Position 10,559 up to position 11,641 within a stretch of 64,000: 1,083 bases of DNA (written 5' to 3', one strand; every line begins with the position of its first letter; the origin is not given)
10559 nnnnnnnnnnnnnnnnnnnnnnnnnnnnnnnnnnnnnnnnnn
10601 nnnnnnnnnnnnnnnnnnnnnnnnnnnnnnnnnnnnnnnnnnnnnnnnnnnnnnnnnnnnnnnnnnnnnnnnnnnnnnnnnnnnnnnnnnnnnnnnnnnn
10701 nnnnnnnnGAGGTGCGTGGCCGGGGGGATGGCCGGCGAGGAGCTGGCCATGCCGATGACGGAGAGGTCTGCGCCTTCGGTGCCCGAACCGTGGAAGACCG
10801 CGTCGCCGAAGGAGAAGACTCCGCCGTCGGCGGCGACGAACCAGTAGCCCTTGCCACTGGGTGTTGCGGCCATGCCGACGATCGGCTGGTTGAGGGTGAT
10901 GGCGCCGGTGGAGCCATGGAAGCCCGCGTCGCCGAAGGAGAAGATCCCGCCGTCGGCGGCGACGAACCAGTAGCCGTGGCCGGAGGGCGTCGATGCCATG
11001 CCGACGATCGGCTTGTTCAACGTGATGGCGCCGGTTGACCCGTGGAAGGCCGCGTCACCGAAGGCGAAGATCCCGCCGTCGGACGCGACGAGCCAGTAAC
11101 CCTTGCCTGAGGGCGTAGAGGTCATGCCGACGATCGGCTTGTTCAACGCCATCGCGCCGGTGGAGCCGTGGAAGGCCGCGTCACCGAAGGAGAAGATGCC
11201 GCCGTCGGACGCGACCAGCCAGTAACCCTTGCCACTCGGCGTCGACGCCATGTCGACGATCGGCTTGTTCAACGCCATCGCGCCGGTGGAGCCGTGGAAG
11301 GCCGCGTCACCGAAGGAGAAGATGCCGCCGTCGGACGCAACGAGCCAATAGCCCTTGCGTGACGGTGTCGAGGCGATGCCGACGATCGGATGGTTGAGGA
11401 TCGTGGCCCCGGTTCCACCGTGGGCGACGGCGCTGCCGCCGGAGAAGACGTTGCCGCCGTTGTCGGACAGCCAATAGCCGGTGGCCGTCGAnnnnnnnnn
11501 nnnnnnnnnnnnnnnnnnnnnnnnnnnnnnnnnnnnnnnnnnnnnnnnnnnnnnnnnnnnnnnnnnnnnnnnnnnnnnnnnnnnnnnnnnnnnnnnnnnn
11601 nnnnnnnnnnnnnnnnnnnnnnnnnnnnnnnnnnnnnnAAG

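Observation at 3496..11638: Tandem pair of giant secreted proteins built from two unnamed repeat types (6 x 42-aa propeller-like blades + 9-10 Cys-paired Ig-like modules) with no recognisable cell anchor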

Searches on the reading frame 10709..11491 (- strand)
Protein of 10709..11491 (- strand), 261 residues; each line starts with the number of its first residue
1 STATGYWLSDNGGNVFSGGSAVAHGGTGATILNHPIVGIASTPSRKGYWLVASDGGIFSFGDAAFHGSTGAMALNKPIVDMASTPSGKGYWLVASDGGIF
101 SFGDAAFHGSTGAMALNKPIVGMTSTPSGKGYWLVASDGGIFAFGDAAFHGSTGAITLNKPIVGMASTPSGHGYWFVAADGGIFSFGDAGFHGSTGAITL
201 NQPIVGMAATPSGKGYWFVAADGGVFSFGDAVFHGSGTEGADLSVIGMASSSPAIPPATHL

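Call 7: find_homologous_proteins(query=window:10733-11482:-)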
Query seq(250 aa) (250 aa): 7999 proteins with E <= 0.001 among 8000 candidates; the best 120 are listed.
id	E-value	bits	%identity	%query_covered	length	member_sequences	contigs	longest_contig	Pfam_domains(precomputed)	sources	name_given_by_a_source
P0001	9.9e-191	649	67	90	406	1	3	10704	-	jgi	jgi:ribosomal protein L24E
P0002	9.7e-179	610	62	99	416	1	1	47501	PF00188.33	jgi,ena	-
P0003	3.2e-178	608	59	90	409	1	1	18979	PF00877.26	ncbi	ncbi:MAG: C40 family peptidase [Acidimicrobiales bacterium]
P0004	3.5e-178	608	64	93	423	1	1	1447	PF05257.23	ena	-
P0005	2.4e-176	602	61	94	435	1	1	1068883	-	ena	-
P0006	1.8e-175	599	65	89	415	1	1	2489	PF00877.26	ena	-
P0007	5.6e-174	594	68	98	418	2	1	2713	PF19135.6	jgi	jgi:hypothetical protein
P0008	6.0e-172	588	60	93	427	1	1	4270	-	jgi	jgi:hypothetical protein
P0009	2.7e-169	579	63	91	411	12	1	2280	PF00877.26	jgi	jgi:cell wall-associated NlpC family hydrolase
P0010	1.2e-164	564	62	91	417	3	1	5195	PF00877.26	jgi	jgi:cell wall-associated NlpC family hydrolase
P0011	7.8e-163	558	66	94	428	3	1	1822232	PF00877.26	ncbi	-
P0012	5.6e-162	555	57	90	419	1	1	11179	PF00877.26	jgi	jgi:cell wall-associated NlpC family hydrolase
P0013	1.2e-160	551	64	99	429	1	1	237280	PF23795.2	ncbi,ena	-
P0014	5.3e-160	548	57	91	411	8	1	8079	PF00877.26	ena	-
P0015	1.2e-159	547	59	89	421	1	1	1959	-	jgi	jgi:hypothetical protein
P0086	1.3e-136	472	70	83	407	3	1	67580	PF23163.2,PF02369.23,PF23795.2,PF09134.17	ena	-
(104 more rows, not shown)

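Call 10: search_protein_families(library=pfam, proteins=[P0013, P0086, P0007], max_evalue=0.01)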
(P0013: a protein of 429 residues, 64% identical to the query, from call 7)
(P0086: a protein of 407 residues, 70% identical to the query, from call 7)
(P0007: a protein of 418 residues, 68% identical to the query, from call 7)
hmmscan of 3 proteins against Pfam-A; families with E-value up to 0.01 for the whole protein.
P0013 (429 aa): 5 families
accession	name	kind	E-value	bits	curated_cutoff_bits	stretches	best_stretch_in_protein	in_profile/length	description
PF23795.1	SH3_YKFC_2nd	-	2.4e-06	27.7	27.4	0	259-276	40-57/57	YKFC SH3b2 domain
PF13243.12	SQHop_cyclase_C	-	5.5e-05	22.8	26.1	1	6-84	211-285/319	Squalene-hopene cyclase C-terminal domain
PF04075.20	F420H2_quin_red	-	0.0012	19.4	22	0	175-190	45-60/130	F420H(2)-dependent quinone reductase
PF24556.1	SH3_Myosin-XVIIIa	-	0.0081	16.5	27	0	216-231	17-32/65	Unconventional myosin-XVIIIa SH3 domain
PF13249.12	SQHop_cyclase_N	-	0.0091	15.6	26.2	0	63-121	44-97/291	Squalene-hopene cyclase N-terminal domain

P0086 (407 aa): 7 families
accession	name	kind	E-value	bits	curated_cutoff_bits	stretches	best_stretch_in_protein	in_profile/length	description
PF02369.22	Big_1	-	7.2e-14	52.1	34.9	1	74-152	2-80/93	Bacterial Ig-like domain (group 1)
PF09134.16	Invasin_D3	-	1.7e-07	32.1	33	1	72-151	3-81/98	Invasin, domain 3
PF23163.1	CSD_RNase_II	-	1.5e-06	28.5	24.3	0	229-250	15-36/60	CSD-like barrel domain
PF23795.1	SH3_YKFC_2nd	-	4.5e-06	26.8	27.4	0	192-209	40-57/57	YKFC SH3b2 domain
PF24556.1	SH3_Myosin-XVIIIa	-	0.00021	21.6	27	0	353-375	10-32/65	Unconventional myosin-XVIIIa SH3 domain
PF17789.7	MG4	-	0.00031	21.4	24.7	1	93-158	18-81/95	Macroglobulin domain MG4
PF17975.6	RNR_Alpha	-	0.0016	19.4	26.4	0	172-203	69-100/101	Ribonucleotide reductase alpha domain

P0007 (418 aa): 5 families
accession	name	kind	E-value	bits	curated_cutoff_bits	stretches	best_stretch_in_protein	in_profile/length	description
PF19135.5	DUF5818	-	4.1e-07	29.9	27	0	376-396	3-23/57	Protein of unknown function (DUF5818)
PF22199.2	FKBP26_IF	-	0.00012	22.4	27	0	244-256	14-26/46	FKBP26, IF domain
PF04075.20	F420H2_quin_red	-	0.0015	19.1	22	0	376-392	44-60/130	F420H(2)-dependent quinone reductase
PF24793.1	GINT1_N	-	0.0016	18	27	0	281-309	153-181/304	Glucosamine inositolphosphorylceramide transferase 1, N-terminal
PF20326.3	DUF6621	-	0.0026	17.9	27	0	263-290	80-107/190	Family of unknown function (DUF6621)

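Call 20: search_solved_structures(query=A1, max_evalue=1, show_alignments=2)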
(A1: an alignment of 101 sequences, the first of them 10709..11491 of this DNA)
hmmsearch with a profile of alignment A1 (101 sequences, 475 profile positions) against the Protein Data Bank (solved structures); distinct sequences matched with E-value up to 1: 4.
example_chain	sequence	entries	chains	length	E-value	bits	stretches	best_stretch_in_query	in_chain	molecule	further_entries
7cfl_A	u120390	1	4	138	0.072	15.6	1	348-437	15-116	Putative cell wall hydrolase phosphatase-associated protein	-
8vvp_V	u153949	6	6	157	0.46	13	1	317-421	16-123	uL24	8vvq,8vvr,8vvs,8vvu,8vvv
8q7z_BW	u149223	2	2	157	0.59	12.6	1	317-421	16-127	Ribosomal protein L24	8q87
11iq_24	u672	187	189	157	0.77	12.2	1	317-421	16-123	Large ribosomal subunit protein eL24 | eL24 | 60S ribosomal protein L24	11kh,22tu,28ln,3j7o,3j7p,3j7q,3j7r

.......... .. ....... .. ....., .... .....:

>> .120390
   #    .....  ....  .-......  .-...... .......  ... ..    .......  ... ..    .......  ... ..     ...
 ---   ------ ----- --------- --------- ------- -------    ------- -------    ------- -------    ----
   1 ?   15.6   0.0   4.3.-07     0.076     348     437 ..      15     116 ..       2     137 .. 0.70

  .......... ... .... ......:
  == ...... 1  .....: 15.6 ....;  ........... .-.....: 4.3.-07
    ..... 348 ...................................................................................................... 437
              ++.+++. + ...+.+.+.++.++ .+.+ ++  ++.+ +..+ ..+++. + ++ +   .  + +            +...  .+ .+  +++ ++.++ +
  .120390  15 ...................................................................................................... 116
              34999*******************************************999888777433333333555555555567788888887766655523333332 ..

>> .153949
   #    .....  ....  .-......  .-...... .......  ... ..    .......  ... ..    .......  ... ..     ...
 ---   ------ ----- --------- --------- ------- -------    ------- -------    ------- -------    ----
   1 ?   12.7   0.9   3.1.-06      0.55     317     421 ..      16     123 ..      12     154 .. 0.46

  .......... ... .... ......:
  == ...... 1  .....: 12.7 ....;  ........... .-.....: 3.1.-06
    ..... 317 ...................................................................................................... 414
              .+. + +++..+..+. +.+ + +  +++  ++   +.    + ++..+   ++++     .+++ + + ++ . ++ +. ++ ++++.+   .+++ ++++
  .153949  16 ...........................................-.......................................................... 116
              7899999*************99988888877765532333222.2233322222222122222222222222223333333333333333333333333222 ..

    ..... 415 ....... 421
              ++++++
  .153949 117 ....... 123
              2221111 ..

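Call 26: predict_structure(alignment_id=A1)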
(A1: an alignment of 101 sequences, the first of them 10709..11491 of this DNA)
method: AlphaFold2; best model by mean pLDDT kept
length: 261 residues; sequences in the alignment: 101
mean_pLDDT: 94.7   pTM: 0.90
mean pLDDT of the five models: 94.7, 94.6, 94.6, 94.4, 94.2
residues with pLDDT >= 90: 238; 70-90: 11; 50-70: 8; < 50: 4
segments of 3 or more residues with pLDDT < 50: 258-261
pLDDT, mean of each block of 10 residues (from residue 1): 87 96 96 97 97 98 98 97 98 98 98 97 98 98 98 95 97 98 98 96 97 97 97 90 90 60 38
secondary structure, 60 per line:
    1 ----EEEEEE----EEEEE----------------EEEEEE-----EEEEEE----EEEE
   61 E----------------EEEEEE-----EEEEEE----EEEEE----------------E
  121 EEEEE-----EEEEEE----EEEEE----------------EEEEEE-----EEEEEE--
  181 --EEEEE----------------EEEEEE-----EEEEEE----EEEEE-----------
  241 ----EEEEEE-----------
elements in order: E5-10 E15-19 E36-41 E47-52 E57-61 E78-83 E89-94 E99-103 E120-125 E131-136 E141-145 E162-167 E173-178 E183-187 E204-209 E215-220 E225-229 E245-250

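Call 29: fold_search(model_id=the predicted structure, library=pdb)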
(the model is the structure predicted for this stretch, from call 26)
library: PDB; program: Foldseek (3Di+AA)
matches with E <= 10: 1994; with E <= 0.001: 1330
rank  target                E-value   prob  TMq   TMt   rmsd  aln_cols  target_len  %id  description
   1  8glv_Cp               8.4e-09  1.00  0.45  0.14   8.0       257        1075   12  96-nm repeat unit of doublet microtubules from Chlamydomonas reinhardtii flagella (released 2023-05-31)
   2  8era_C                1.6e-08  1.00  0.57  0.50   9.2       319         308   11  RMC-5552 in complex with mTORC1 and FKBP12 (released 2022-12-28)
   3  7zgr_D                2.9e-08  1.00  0.57  0.40   5.6       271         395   10  Polymerase module of yeast CPF in complex with Mpe1, the yPIM of Cft2 and the pre-cleaved CYC1 RNA (released 2022-05-25)
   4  9ekp_B                3.4e-08  1.00  0.53  0.47   7.3       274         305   16  Crystal structure of WDR55 in complex with XS381774 (released 2025-12-10)
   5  5oql_A                3.8e-08  1.00  0.60  0.22   5.8       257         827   12  Cryo-EM structure of the 90S pre-ribosome from Chaetomium thermophilum (released 2017-10-11)
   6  1nr0                  5.3e-08  1.00  0.54  0.26   6.1       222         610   12  Two Seven-Bladed Beta-Propeller Domains Revealed By The Structure Of A C. elegans Homologue Of Yeast Actin Interacting P (released 2003-07-01)
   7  6exn_o                5.6e-08  1.00  0.55  0.46   4.5       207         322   12  Post-catalytic P complex spliceosome with 3' splice site docked (released 2018-01-17)
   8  8glv_Cq               5.9e-08  1.00  0.45  0.13   8.3       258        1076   13  96-nm repeat unit of doublet microtubules from Chlamydomonas reinhardtii flagella (released 2023-05-31)
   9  7uwf_A                6.3e-08  1.00  0.62  0.48   6.1       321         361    8  Human Rix1 sub-complex scaffold (released 2022-11-02)
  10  9ekp_A                6.6e-08  1.00  0.54  0.47   7.0       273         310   16  Crystal structure of WDR55 in complex with XS381774 (released 2025-12-10)
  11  8j07_i4               7.0e-08  1.00  0.46  0.14  11.0       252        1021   12  96nm repeat of human respiratory doublet microtubule and associated axonemal complexes (released 2023-07-26)
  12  7v2y_C                7.4e-08  1.00  0.49  0.40   6.3       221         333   14  cryo-EM structure of yeast THO complex with Sub2 (released 2022-07-27)
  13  1l0q_A                8.2e-08  1.00  0.50  0.35   7.6       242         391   11  Tandem YVTN beta-propeller and PKD domains from an archaeal surface layer protein (released 2002-11-06)
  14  6rxt_UA               8.2e-08  1.00  0.46  0.17  15.0       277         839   11  Cryo-EM structure of the 90S pre-ribosome (Kre33-Noc4) from Chaetomium thermophilum, state A (released 2019-08-14)
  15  7kqq_B                9.1e-08  1.00  0.53  0.47   6.3       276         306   17  Crystal structure of human WDR55 (released 2020-12-30)
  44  6m8s_C                2.9e-07  1.00  0.51  0.41   6.1       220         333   11  Crystal structure of the KCTD12 H1 domain in complex with Gbeta1gamma2 subunits (released 2019-02-27)
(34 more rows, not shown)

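Call 43: search_solved_structures(query=A3, max_evalue=10, show_alignments=3)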
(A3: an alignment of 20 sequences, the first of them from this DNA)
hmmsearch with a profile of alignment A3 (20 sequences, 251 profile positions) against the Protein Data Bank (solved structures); distinct sequences matched with E-value up to 10: 5.
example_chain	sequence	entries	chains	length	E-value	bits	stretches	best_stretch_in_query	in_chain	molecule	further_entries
4l1m_A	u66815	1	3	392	0.13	14.4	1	115-174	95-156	E3 ubiquitin-protein ligase HERC2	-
7mq8_LN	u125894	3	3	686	0.14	14.3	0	43-99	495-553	U3 small nucleolar RNA-associated protein 4 homolog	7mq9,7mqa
8p4q_A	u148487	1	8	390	0.32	13.1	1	45-131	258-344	IMP dehydrogenase subunit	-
9tpe_B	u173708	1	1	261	0.93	11.6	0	85-168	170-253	Lectin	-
9tpf_B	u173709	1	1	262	0.94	11.6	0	85-168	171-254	Lectin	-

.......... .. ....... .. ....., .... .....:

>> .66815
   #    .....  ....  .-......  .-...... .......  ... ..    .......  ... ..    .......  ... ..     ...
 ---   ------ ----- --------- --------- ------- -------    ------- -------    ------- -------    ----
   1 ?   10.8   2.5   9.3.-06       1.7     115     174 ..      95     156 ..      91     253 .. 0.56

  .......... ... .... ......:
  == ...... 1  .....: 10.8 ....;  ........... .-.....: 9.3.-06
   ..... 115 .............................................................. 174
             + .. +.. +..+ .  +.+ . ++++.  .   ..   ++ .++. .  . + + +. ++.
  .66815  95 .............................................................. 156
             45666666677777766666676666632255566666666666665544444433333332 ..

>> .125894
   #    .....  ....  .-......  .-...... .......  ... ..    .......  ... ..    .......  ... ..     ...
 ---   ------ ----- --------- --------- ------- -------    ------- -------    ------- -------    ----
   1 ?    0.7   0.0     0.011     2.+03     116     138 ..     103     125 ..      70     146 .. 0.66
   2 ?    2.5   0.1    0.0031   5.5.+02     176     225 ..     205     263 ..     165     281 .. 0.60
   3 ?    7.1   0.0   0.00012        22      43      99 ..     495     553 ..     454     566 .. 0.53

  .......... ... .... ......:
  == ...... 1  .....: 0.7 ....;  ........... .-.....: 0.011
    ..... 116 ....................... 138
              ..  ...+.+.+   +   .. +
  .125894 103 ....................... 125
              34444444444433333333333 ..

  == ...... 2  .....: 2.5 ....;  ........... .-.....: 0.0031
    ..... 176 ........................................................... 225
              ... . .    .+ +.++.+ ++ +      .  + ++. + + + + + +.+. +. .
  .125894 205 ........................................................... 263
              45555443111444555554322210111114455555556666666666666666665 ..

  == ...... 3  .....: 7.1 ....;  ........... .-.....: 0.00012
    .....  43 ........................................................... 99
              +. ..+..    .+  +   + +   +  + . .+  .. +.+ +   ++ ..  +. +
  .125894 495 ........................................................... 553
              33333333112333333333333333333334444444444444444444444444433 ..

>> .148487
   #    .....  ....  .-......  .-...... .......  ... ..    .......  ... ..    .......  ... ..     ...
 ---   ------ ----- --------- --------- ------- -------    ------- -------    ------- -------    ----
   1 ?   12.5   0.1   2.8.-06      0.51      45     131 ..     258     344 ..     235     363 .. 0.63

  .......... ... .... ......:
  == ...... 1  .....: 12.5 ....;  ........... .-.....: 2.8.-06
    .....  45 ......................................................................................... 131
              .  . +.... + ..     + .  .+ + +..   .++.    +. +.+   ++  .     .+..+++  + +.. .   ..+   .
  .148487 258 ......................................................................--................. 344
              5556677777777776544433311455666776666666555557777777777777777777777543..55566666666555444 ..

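Call 44: search_protein_families(library=pfam, alignment_id=A1, max_evalue=0.00001)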
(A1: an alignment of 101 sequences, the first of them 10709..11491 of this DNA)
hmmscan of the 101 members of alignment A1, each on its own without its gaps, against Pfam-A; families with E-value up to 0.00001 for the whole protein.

A. member 1, window:10709-11491:- (261 aa): 0 families

B. families by the number of members that match (of 101 scanned): 17 families
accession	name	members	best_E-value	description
PF00877.26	NLPC_P60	18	5.8e-20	NlpC/P60 family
PF00188.32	CAP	11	2e-19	Cysteine-rich secretory protein family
PF23795.1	SH3_YKFC_2nd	3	2.4e-06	YKFC SH3b2 domain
PF01551.29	Peptidase_M23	2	3.6e-31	Peptidase family M23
PF02557.22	VanY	2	2.6e-13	D-alanyl-D-alanine carboxypeptidase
PF05257.22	CHAP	2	2.2e-12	CHAP domain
PF06725.17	3D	1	3.6e-17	3D domain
PF01471.23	PG_binding_1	1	2.3e-15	Putative peptidoglycan binding domain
PF02369.22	Big_1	1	7.2e-14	Bacterial Ig-like domain (group 1)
PF03734.19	YkuD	1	2.7e-13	L,D-transpeptidase catalytic domain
PF01832.25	Glucosaminidase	1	1.8e-08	Mannosyl-glycoprotein endo-beta-N-acetylglucosaminidase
PF08305.17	NPCBM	1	3.1e-08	NPCBM/NEW2 domain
PF09134.16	Invasin_D3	1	1.7e-07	Invasin, domain 3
PF13517.12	FG-GAP_3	1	3.2e-07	FG-GAP-like repeat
PF19135.5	DUF5818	1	4.1e-07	Protein of unknown function (DUF5818)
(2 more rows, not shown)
